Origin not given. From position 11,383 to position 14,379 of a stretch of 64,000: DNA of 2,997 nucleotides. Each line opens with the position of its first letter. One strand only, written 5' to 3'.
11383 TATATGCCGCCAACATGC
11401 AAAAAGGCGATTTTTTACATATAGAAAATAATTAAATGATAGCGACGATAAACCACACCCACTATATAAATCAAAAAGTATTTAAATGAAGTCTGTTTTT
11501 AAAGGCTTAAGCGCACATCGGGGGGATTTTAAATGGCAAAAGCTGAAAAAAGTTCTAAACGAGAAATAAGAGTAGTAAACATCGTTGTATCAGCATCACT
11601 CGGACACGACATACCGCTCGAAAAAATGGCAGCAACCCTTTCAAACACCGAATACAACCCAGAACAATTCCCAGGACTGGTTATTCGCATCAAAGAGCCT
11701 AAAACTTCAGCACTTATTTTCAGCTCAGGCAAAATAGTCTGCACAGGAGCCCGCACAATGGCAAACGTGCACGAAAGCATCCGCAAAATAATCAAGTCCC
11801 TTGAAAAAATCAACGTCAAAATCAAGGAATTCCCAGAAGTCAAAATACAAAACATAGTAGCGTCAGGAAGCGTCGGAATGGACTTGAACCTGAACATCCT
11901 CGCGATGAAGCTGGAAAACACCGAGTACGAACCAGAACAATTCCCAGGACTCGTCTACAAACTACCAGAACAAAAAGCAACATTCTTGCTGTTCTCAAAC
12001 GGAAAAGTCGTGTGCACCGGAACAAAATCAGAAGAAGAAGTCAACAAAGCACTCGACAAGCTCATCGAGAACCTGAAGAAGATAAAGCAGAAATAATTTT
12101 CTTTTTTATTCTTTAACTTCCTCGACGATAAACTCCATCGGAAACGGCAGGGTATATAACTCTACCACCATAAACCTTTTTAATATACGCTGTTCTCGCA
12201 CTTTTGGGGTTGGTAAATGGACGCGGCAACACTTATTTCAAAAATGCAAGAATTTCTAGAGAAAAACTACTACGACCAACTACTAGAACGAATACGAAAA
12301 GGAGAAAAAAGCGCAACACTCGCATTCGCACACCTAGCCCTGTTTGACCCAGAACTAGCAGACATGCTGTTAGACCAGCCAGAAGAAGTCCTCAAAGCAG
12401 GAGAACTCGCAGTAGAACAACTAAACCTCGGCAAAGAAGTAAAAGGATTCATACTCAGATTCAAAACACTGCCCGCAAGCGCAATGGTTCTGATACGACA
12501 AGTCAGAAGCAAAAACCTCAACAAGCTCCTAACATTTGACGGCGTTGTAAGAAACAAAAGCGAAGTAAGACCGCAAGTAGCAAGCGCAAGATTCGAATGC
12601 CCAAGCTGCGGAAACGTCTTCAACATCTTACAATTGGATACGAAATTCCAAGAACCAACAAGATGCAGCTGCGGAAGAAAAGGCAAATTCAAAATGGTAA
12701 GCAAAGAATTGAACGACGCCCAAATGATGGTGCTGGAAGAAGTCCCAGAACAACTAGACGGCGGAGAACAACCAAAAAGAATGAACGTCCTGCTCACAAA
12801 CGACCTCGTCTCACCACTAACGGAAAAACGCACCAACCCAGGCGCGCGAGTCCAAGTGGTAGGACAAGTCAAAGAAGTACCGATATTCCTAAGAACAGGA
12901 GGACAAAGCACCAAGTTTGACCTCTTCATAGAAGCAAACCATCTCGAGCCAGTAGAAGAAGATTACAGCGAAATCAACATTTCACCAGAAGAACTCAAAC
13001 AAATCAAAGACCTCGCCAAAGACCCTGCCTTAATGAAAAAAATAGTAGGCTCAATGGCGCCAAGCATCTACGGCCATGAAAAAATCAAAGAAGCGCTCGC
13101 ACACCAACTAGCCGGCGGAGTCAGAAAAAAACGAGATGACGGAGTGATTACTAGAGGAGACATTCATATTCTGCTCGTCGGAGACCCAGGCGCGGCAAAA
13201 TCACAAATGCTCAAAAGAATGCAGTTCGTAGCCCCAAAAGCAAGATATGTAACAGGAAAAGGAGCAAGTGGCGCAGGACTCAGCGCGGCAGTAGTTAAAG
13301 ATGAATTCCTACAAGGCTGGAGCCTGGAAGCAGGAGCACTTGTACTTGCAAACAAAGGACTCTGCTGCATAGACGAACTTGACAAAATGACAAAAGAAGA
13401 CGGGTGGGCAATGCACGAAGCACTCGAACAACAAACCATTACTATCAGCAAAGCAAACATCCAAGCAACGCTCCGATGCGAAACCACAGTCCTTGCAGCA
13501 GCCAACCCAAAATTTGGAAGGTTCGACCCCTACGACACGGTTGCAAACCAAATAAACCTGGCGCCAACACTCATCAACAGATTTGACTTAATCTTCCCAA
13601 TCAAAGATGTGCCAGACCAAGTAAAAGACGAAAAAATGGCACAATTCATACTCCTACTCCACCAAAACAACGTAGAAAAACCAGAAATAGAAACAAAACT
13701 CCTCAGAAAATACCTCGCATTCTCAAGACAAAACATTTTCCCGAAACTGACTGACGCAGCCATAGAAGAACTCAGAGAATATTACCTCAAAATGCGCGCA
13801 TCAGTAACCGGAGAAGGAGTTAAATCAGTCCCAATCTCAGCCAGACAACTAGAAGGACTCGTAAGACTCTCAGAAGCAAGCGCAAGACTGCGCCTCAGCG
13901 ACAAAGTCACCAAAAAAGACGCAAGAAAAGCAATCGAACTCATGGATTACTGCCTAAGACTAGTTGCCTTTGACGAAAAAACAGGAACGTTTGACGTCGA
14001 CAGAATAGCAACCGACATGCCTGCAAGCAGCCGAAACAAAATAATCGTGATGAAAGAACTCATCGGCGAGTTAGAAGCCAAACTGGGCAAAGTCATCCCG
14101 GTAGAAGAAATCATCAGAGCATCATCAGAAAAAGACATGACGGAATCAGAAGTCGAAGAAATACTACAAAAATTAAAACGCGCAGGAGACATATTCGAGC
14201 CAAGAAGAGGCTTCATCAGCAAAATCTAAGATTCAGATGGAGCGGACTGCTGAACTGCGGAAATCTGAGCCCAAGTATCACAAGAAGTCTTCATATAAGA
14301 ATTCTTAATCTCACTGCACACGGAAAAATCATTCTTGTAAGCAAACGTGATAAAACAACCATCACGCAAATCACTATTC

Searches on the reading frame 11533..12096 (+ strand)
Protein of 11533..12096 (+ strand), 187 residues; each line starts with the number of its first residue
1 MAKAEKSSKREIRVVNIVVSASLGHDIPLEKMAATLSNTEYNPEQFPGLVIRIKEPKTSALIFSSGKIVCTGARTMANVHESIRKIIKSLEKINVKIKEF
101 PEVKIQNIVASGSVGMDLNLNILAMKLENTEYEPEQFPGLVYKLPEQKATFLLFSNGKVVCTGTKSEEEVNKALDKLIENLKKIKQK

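Call 31: search_protein_families(library=pfam, proteins=[window:11533-12096:+])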
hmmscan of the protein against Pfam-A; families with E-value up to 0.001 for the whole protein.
window:11533-12096:+ (187 aa): 2 families
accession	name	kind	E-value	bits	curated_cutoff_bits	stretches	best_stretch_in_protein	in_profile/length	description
PF00352.27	TBP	-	5.5e-64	212.4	22.9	2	103-184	2-85/85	Transcription factor TFIID (or TATA-binding protein, TBP)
PF11858.14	DUF3378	-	1.9e-06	28.4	27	0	29-75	11-56/76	Domain of unknown function (DUF3378)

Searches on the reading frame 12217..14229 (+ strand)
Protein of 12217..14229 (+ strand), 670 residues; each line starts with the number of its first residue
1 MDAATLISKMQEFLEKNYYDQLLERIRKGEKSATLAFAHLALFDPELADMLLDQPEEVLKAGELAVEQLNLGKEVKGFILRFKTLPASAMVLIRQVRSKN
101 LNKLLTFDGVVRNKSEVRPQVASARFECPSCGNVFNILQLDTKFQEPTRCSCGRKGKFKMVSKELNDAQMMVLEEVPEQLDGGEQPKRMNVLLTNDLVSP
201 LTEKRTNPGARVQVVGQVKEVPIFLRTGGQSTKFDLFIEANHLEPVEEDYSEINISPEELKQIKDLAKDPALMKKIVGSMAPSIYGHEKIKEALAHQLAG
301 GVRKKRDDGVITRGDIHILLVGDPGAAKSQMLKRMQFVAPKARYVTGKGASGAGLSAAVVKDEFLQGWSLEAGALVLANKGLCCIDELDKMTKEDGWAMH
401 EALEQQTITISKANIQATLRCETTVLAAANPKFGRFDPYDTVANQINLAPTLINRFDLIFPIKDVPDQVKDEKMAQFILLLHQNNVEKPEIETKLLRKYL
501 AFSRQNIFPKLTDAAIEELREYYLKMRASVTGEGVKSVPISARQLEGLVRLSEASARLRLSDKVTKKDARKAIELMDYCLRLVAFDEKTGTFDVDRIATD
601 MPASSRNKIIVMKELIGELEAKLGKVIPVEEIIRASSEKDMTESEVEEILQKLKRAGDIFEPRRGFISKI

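Call 31: search_protein_families(library=pfam, proteins=[window:12217-14229:+])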
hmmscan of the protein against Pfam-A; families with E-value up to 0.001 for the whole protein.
window:12217-14229:+ (670 aa): 7 families
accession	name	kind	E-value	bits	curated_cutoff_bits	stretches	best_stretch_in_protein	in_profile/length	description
PF00493.29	MCM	-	4.2e-89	297.9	23.3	1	260-482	2-224/224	MCM P-loop domain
PF17855.7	MCM_lid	-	8.4e-27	93.9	27.4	1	495-579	2-86/87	MCM AAA-lid domain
PF17207.9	MCM_OB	-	3.1e-23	82.4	24.8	1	93-221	2-125/126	MCM OB domain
PF01078.27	Mg_chelatase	-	2.5e-10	40.5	20.3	1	369-432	96-159/207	Magnesium chelatase, subunit ChlI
PF14551.11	MCM_N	-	8.7e-08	32.9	24.9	1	11-69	5-72/95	MCM N-terminal domain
PF21120.3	MCM_WH_arc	-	1.1e-07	32.2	26.1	1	608-667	2-62/63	Archaeal MCM, winged-helix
PF07728.20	AAA_5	-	1.5e-05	25.4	22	1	317-431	1-123/139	AAA domain (dynein-related subfamily)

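Call 38: find_encoding_contigs(protein=window:12217-14229:+, flank=1000, max_places=5)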
Protein window:12217-14229:+ (670 aa): no gene with exactly this product is on record in the collection.
